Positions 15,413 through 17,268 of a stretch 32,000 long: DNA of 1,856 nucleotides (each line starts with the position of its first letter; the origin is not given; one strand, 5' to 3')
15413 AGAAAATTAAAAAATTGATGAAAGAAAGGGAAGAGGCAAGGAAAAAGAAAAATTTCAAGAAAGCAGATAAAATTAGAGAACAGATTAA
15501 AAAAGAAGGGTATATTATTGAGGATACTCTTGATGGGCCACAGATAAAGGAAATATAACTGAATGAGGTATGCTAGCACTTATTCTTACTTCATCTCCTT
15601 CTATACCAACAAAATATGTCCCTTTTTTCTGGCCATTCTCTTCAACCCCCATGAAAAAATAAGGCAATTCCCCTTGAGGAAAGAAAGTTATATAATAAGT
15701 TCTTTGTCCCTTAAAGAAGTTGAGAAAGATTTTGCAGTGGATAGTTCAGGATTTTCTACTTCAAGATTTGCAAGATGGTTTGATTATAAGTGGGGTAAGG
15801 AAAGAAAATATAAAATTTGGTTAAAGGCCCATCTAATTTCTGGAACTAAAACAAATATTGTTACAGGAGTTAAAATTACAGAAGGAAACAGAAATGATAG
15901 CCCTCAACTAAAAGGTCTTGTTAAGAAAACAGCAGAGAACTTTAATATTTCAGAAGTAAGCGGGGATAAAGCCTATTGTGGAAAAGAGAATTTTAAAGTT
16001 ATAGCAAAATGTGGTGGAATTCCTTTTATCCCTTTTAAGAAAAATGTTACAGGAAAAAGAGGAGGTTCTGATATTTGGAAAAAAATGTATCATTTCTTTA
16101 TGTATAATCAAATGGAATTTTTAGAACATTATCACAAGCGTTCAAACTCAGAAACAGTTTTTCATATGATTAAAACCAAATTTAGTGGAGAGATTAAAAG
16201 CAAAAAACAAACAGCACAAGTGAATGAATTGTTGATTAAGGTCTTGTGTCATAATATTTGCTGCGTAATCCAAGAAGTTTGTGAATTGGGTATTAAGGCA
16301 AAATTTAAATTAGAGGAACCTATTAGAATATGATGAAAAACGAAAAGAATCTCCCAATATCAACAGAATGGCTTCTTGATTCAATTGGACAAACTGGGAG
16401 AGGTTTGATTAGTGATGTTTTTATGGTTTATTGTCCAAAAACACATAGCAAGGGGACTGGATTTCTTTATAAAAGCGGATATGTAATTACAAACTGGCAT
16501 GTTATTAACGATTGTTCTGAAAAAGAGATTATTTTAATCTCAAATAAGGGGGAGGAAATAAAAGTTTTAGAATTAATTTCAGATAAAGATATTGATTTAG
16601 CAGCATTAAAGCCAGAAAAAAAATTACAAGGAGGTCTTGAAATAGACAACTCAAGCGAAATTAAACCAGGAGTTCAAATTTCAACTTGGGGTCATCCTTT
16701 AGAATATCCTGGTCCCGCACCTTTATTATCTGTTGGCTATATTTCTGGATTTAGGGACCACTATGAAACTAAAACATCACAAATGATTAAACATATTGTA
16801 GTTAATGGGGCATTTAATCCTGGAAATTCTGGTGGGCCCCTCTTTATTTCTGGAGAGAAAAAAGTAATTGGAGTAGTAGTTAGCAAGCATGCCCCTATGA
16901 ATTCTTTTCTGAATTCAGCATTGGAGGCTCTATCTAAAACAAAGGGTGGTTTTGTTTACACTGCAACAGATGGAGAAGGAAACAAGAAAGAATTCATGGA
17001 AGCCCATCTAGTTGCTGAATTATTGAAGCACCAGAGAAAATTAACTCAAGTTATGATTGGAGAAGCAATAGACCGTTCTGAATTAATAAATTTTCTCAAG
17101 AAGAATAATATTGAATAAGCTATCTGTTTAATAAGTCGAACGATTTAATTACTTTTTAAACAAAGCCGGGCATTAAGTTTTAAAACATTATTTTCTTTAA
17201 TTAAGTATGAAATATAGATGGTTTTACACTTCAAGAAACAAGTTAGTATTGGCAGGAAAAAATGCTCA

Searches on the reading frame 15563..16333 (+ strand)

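Call 100: search_protein_families(library=pfam, proteins=[window:15563-16333:+], max_evalue=0.001)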
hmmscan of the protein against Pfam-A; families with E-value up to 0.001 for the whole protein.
window:15563-16333:+ (256 aa): 2 families
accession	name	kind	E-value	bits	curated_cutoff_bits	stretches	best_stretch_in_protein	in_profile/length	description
PF01609.27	DDE_Tnp_1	-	6e-23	82.1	23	1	56-232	6-200/200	Transposase DDE domain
PF13612.12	DDE_Tnp_1_3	-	0.00072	20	27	0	87-156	46-108/155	Transposase DDE domain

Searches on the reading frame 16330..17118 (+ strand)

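Call 100: search_protein_families(library=pfam, proteins=[window:16330-17118:+], max_evalue=0.001)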
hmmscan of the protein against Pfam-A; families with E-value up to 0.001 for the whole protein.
window:16330-17118:+ (262 aa): 2 families
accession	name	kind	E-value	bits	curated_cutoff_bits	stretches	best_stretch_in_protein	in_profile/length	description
PF13365.12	Trypsin_2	-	1.4e-19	71.7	27.6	1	42-182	1-144/144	Trypsin-like peptidase domain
PF00089.32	Trypsin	-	3.3e-09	37.3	20.6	1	42-185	27-197/220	Trypsin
